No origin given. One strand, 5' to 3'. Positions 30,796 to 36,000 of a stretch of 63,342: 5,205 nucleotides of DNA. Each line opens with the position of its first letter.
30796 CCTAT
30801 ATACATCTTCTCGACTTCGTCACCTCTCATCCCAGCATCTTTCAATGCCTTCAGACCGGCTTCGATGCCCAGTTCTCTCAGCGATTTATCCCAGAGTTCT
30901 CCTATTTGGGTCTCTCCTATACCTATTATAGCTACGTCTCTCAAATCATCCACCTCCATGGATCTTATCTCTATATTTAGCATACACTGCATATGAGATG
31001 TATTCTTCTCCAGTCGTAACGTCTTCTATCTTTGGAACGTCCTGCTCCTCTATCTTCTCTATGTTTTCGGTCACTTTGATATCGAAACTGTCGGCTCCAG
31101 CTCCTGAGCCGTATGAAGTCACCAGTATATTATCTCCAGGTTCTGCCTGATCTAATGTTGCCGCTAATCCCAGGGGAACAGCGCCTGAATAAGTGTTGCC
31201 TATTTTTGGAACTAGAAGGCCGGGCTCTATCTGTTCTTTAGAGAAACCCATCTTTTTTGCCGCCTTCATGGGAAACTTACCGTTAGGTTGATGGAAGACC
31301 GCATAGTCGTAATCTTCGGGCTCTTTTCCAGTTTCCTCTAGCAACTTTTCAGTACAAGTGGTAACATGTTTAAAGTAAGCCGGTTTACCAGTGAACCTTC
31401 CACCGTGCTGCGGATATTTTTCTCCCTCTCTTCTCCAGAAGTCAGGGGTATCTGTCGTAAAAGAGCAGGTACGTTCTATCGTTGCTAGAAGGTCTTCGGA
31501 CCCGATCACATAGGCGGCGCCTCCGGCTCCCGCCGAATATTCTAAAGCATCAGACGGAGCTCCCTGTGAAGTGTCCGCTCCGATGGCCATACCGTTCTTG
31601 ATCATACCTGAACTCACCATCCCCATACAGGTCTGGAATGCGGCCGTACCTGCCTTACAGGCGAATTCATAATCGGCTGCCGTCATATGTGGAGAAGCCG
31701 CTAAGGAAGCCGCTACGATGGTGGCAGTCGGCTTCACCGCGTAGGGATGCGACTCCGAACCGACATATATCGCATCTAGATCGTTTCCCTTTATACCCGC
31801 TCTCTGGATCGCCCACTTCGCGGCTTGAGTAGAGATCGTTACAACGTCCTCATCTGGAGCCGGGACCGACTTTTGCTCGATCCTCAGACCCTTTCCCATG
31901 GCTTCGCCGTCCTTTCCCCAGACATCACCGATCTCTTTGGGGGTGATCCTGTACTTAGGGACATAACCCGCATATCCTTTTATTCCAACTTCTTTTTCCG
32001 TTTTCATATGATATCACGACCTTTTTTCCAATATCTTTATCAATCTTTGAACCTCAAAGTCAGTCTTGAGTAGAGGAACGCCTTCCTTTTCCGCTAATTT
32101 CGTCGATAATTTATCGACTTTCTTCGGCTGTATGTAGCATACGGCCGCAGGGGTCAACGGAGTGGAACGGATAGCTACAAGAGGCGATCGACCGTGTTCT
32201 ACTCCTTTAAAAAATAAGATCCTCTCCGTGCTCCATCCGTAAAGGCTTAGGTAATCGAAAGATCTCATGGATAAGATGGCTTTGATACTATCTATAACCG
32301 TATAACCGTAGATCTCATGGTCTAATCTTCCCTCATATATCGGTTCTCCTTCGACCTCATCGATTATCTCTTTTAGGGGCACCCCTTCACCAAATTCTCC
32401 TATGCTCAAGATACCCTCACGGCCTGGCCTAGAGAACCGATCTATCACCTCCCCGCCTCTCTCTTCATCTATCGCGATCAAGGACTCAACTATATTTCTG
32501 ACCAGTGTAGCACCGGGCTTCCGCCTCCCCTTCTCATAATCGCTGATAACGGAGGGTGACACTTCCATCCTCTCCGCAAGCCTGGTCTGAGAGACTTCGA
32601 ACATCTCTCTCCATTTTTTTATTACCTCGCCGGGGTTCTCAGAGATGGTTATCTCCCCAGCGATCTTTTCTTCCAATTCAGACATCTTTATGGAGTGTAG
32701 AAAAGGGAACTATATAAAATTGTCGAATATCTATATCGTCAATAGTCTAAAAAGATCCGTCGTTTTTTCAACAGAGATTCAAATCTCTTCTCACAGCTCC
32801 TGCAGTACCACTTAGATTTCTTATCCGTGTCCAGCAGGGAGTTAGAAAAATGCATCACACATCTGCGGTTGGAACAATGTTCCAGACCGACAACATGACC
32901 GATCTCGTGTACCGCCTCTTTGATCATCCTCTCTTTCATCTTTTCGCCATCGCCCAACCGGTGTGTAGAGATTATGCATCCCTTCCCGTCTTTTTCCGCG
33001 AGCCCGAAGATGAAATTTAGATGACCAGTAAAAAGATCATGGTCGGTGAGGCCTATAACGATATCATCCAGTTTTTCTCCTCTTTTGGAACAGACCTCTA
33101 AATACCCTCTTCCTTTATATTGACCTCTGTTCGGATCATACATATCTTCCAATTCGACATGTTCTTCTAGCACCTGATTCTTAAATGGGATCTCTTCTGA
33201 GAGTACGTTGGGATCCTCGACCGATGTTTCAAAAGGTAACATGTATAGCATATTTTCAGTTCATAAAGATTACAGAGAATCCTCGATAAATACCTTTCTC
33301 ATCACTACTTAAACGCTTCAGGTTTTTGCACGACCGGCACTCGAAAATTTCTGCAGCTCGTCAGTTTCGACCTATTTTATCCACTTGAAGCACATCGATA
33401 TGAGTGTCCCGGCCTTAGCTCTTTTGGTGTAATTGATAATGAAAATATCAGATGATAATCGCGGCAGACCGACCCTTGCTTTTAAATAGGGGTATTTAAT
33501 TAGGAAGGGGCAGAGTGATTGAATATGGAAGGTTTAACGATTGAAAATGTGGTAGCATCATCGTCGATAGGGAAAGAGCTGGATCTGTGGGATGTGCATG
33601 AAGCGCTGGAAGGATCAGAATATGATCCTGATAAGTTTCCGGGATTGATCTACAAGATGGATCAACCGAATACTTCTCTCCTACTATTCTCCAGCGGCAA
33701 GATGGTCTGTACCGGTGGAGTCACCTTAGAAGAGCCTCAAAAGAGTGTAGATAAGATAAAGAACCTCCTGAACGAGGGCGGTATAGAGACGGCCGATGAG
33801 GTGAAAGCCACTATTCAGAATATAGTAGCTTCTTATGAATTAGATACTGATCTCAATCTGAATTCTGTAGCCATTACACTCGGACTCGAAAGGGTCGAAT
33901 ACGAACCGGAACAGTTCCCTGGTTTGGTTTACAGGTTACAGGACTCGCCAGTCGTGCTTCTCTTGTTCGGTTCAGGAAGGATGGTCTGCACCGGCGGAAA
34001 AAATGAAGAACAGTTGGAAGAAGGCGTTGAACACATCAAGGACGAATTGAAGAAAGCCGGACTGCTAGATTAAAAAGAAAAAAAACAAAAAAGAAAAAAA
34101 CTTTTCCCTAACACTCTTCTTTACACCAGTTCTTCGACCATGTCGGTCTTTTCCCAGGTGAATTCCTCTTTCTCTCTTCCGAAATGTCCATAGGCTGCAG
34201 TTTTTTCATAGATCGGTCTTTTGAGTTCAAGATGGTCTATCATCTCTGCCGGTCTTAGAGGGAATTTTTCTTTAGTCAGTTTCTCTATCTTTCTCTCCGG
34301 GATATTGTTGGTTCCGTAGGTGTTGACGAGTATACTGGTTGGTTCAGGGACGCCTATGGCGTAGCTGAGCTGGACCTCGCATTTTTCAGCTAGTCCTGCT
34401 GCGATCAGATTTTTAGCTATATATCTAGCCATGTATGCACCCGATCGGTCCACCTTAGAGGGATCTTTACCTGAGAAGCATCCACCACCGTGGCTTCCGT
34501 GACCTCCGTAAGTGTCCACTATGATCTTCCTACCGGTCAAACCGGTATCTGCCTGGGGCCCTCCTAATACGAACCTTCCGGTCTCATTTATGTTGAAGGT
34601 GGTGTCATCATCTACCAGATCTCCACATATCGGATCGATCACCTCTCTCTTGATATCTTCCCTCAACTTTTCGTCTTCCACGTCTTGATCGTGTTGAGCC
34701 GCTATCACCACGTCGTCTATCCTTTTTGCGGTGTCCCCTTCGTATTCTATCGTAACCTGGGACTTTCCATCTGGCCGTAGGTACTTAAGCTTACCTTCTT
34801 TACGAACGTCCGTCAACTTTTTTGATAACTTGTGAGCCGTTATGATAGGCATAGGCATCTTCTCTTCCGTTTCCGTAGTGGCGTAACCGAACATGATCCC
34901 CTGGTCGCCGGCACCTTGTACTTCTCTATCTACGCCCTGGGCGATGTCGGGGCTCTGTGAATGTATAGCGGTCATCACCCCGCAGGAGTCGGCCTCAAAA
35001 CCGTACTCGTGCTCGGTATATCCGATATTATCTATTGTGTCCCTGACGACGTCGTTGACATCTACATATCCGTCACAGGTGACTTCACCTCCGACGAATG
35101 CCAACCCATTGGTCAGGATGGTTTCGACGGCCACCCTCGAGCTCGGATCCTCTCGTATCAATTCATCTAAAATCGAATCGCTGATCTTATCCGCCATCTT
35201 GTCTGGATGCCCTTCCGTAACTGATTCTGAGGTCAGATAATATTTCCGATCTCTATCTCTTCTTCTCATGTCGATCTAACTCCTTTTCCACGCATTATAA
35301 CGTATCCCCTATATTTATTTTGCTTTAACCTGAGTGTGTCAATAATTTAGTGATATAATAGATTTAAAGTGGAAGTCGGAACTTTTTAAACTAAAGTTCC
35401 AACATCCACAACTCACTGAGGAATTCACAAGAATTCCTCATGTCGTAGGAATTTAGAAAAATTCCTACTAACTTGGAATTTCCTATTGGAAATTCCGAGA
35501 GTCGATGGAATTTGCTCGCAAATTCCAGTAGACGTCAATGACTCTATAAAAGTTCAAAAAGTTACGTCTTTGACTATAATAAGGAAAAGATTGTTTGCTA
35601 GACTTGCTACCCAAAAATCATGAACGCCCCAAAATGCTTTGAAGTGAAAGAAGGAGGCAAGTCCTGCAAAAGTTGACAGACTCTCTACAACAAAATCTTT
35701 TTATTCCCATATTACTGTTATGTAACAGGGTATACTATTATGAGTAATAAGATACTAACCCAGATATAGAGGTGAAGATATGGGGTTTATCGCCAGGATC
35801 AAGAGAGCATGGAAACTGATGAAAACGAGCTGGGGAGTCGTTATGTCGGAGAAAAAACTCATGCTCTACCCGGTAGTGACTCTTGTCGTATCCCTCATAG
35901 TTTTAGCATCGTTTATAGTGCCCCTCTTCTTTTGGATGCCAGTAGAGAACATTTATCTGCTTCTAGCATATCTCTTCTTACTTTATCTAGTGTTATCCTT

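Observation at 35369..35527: Five tandem hairpins/palindromes with a shared GGAAYTT half-site in the metK upstream region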

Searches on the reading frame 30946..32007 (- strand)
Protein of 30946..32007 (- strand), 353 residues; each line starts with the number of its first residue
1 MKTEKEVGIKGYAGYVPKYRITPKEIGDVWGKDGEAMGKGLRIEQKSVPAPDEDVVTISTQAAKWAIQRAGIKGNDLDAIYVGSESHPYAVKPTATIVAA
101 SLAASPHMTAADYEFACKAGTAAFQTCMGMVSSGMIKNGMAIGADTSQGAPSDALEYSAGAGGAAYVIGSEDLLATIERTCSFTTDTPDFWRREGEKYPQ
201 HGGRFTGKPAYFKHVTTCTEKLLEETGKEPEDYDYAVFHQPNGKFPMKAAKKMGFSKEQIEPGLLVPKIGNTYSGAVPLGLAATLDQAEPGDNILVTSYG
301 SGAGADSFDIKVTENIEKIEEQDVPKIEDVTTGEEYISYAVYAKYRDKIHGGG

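Call 91: search_protein_families(library=pfam, proteins=[window:30946-32007:-], max_evalue=0.001)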
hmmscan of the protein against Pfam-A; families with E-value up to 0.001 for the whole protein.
window:30946-32007:- (353 aa): 3 families
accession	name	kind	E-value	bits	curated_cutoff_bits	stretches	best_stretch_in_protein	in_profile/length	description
PF08541.16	ACP_syn_III_C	-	1.6e-11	44.6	26.6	1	223-304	1-82/90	3-Oxoacyl-[acyl-carrier-protein (ACP)] synthase III C terminal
PF08540.16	HMG_CoA_synt_C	-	9.1e-08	32.5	25.1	1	255-331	139-220/280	Hydroxymethylglutaryl-coenzyme A synthase C terminal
PF00108.29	Thiolase_N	-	0.00016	21.6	26.4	1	55-145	23-113/260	Thiolase, N-terminal domain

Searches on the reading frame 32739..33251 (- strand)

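Call 18: search_protein_families(library=pfam, proteins=[window:32739-33251:-], max_evalue=0.01)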
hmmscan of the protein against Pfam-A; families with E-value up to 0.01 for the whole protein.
window:32739-33251:- (170 aa): 3 families
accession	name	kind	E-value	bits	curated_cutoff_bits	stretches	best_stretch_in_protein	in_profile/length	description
PF07998.17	Peptidase_M54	-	4.3e-22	79.5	24.4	1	65-157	97-192/194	Peptidase family M54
PF00413.30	Peptidase_M10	-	1.1e-05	25.8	24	1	108-138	107-137/159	Matrixin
PF05572.19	Peptidase_M43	-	0.0042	17.5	23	1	106-156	65-115/152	Pregnancy-associated plasma protein-A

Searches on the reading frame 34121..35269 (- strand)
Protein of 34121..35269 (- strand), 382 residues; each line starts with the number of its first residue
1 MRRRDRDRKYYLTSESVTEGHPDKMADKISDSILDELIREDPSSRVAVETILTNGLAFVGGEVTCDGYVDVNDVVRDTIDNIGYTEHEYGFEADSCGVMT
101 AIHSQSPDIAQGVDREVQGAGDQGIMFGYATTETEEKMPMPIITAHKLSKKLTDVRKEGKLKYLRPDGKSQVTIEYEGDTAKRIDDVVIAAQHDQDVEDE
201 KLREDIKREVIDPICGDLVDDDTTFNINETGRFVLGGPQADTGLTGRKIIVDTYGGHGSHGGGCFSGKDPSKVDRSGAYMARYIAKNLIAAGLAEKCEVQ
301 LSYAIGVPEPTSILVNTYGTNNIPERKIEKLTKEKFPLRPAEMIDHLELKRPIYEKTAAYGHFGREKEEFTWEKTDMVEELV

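Call 8: find_encoding_contigs(protein=window:34121-35269:-, flank=10000, max_places=10)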
Protein window:34121-35269:- (382 aa): 1 contig read that carries it; 1 place shown.
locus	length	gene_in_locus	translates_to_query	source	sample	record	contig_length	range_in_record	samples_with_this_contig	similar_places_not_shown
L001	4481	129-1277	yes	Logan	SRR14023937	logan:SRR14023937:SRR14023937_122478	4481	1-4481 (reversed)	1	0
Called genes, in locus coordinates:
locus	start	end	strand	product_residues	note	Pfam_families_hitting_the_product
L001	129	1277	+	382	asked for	PF00438:S-AdoMet_synt_N, PF02772:S-AdoMet_synt_M, PF02773:S-AdoMet_synt_C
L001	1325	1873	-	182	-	PF00352:TBP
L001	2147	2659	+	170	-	PF07998:Peptidase_M54, PF00413:Peptidase_M10 (weak)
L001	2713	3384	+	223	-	PF12844:HTH_19 (weak), PF13560:HTH_31 (weak), PF01381:HTH_3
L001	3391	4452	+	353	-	PF08541:ACP_syn_III_C, PF08540:HMG_CoA_synt_C (weak)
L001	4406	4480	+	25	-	?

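Call 11: find_related_loci(query=window:34121-35269:-, collection=genome_contigs, flank=10000)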
Query window:34121-35269:- (382 aa) in genome_contigs; peptide patterns used: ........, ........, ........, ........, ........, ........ (x = any residue, [..] = any of these).
598 stretches matched a pattern (row limit reached: there are more); 581 encode a relative of the query (tblastn E <= 1e-3); the best 80 are kept; 80 distinct loci.
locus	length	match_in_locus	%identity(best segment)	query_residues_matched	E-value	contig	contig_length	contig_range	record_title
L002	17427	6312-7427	84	10-381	0e+0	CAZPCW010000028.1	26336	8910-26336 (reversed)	MAG TPA_asm: uncultured Thermoplasmata archaeon isolate ERP127260_co1_37 genome assembly, contig: NODE_670_length_26336_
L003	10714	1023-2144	64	10-381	7e-158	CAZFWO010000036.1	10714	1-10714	MAG TPA_asm: uncultured Desulfurellales bacterium isolate binchicken_co164_206 genome assembly, contig: NODE_1932_length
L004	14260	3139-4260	60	8-382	7e-158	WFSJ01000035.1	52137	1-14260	MAG: Acidobacteria bacterium isolate S016_38 k151_519741, whole genome shotgun sequence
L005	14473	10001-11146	64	1-381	5e-157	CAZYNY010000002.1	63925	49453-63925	MAG TPA_asm: uncultured Nitrospirota bacterium isolate binchicken_co213_54 genome assembly, contig: NODE_558_length_6392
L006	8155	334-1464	62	1-381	6e-157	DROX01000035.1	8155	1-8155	MAG TPA_asm: Nitrospirae bacterium isolate HyVt-545 HyVt-545_k145_1177909, whole genome shotgun sequence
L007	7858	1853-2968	64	10-381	9e-157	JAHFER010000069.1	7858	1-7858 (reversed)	MAG: Nitrospirae bacterium isolate nzgw273 NODE_26836_length_7859_cov_4.306151, whole genome shotgun sequence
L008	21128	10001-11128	62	9-381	3e-156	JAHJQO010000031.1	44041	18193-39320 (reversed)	MAG: Nanoarchaeota archaeon isolate OS_PC_MetaG.mb.11 OS_PC_MetaG.mb.11_k141_437437, whole genome shotgun sequence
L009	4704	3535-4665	60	8-381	8e-159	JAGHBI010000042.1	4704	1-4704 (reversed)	MAG: Candidatus Iainarchaeum archaeon isolate AUK252 PB_MBMC_206_c_000000000100, whole genome shotgun sequence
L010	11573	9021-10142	62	8-381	9e-155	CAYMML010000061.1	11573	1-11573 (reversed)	MAG TPA_asm: uncultured Thermodesulfovibrio sp. isolate SRP162660_co1_93 genome assembly, contig: NODE_4189_length_11573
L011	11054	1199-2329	62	7-381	6e-154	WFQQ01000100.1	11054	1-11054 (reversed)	MAG: Desulfurellaceae bacterium isolate S013_74 k151_235026, whole genome shotgun sequence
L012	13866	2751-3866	63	10-381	4e-154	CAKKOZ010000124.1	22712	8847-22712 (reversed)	Nitrospiria bacterium isolate Hainich-H32-bin115-1 genome assembly, contig: H32-bin115_1_Hain_PNK108_H32_02um_1158_lengt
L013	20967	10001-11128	63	6-381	3e-153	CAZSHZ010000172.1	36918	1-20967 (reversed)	MAG TPA_asm: uncultured Nitrospirota bacterium isolate binchicken_co203_385 genome assembly, contig: k141_686532, whole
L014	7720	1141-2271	60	6-381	1e-152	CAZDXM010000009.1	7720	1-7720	MAG TPA_asm: uncultured Thermodesulfovibrio sp. isolate SRP231805_co4_16 genome assembly, contig: k141_50861, whole geno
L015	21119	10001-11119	59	8-381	2e-152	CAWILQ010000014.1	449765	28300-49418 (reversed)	MAG: Candidatus Acidoferrales bacterium isolate MFD03346.bin.1.144 genome assembly, contig: contig_14895, whole genome s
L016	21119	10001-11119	60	8-381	3e-152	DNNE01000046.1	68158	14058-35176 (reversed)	MAG TPA_asm: Blastocatellia bacterium isolate UBA11740 contig_1751, whole genome shotgun sequence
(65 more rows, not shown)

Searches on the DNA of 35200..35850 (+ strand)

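Call 37: search_rna_families(source=window, start=35200, end=35850, threshold=evalue, max_evalue=10)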
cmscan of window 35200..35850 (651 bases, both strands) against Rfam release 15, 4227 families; matches with E-value up to 10: 17.
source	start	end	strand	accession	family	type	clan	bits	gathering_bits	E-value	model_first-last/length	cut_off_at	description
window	35408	35505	+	RF00267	snoR64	Gene; snRNA; snoRNA; CD-box;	-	19.6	45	0.91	1-94/94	no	Small nucleolar RNA R64/Z200 family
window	35369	35411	+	RF03339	mir-3047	Gene; miRNA;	-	19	53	0.63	1-61/61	no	mir-3047 microRNA precursor family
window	35416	35563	+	RF01441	S_pombe_snR46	Gene; snRNA; snoRNA; HACA-box;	CL00021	18.2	60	1.9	1-168/168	no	small nulceolar RNA snR46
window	35293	35428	-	RF02447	SpR19_sRNA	Gene; sRNA;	-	18.1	79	1.5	1-123/123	no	Streptococcus sRNA SpR19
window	35411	35512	+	RF01499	Afu_191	Gene; snRNA; snoRNA; CD-box;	-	18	60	2.3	1-93/93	no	A. fumigatus snoRNA Afu_191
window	35367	35409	-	RF03339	mir-3047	Gene; miRNA;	-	17.5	53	1.6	1-61/61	no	mir-3047 microRNA precursor family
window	35360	35415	-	RF03303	mir-973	Gene; miRNA;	-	17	63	3.2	1-84/84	no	mir-973 microRNA precursor family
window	35472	35496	+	RF01328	CRISPR-DR17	Gene; CRISPR;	CL00014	16.6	42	4.5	1-25/25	no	CRISPR RNA direct repeat element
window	35369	35409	-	RF03614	mir-3431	Gene; miRNA;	-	16.5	100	1.8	1-86/86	no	mir-3431 microRNA precursor family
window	35570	35648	+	RF00331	snoZ169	Gene; snRNA; snoRNA; CD-box;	-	16.4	55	8.3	1-69/69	no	Small nucleolar RNA Z169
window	35524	35604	+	RF02554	ppoRNA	Gene; rRNA;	-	16.2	99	5.8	1-98/98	no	mt-5S-like P. polycephalum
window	35457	35514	+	RF00791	mir-357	Gene; miRNA;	-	15.4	49.4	3.9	1-72/72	no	mir-357 microRNA precursor family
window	35732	35821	+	RF00509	snosnR64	Gene; snRNA; snoRNA; CD-box;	CL00069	15.3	38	4.3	1-105/105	no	Small nucleolar RNA snR64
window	35472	35499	-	RF03820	mir-5429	Gene; miRNA;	-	15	80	8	1-83/83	no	mir-5429 microRNA precursor family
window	35470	35594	-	RF04180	BTnc231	Gene; sRNA;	-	14.6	80.4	2.7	1-154/154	no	Bacteroides sRNA BTnc231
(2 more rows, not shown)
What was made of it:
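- Closest known: CRISPR arrays. Different: The Rfam CRISPR-DR match is noise (E 4.5; call 37).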

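Call 96: search_dna_similar(query=window:35340-35600:+, collection=plasmids, mode=distant, max_evalue=0.01, max_rows=10)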
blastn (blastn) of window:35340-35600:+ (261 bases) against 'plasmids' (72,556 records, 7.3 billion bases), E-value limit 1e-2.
No match.

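Call 97: search_dna_similar(query=window:35340-35600:+, collection=phages, mode=distant, max_evalue=0.01, max_rows=10)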
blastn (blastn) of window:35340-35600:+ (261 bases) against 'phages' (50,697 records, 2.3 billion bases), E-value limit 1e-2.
No match.
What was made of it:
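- Tried and rejected: There is no DNA match to 35340-35600 (calls 96, 97).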
